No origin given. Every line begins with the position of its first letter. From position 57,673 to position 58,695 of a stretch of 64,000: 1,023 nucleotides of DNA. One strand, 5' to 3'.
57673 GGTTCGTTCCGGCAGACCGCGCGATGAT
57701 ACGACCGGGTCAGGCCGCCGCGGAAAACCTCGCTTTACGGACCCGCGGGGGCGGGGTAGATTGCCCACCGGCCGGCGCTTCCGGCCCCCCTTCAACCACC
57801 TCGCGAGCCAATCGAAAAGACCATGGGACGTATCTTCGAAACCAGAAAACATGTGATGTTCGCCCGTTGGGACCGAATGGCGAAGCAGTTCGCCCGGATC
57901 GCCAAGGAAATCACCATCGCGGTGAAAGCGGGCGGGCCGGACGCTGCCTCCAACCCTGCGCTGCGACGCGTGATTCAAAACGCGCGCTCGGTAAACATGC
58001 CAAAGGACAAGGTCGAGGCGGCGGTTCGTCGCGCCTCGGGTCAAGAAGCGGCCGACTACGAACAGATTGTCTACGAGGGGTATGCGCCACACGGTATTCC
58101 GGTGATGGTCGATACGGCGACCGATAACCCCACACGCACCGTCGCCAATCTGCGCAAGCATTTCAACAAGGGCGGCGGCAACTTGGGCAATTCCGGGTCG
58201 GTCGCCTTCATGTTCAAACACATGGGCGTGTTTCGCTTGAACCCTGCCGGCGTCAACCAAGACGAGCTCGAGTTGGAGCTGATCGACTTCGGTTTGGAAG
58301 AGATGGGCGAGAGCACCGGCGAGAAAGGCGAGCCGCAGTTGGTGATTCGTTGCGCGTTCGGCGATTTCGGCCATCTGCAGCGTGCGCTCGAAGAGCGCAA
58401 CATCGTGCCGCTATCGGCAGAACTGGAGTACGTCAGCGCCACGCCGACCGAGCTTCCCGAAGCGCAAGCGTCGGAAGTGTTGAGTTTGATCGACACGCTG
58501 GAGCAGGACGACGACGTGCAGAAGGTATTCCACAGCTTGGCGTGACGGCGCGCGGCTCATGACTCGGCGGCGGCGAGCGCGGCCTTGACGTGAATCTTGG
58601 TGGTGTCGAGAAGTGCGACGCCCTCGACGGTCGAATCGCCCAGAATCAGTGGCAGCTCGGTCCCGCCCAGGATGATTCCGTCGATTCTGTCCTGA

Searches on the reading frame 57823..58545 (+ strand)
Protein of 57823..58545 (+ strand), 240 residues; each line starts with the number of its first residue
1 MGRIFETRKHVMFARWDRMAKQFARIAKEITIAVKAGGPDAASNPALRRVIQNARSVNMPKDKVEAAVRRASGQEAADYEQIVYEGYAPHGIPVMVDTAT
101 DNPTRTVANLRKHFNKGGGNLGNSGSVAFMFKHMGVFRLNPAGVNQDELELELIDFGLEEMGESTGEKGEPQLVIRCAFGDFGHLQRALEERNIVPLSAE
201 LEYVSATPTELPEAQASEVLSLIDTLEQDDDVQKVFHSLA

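Call 36: search_protein_families(library=pfam, proteins=[window:57823-58545:+], max_evalue=0.001)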
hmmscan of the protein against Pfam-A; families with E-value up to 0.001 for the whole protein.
window:57823-58545:+ (240 aa): 2 families
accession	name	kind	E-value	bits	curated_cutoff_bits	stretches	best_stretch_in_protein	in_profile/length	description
PF01709.26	Transcrip_reg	-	1.2e-47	162.1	27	1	79-238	1-159/160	TACO1/YebC second and third domain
PF20772.2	TACO1_YebC_N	-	1.2e-23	83.8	36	1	5-74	3-73/73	TACO1/YebC protein N-terminal domain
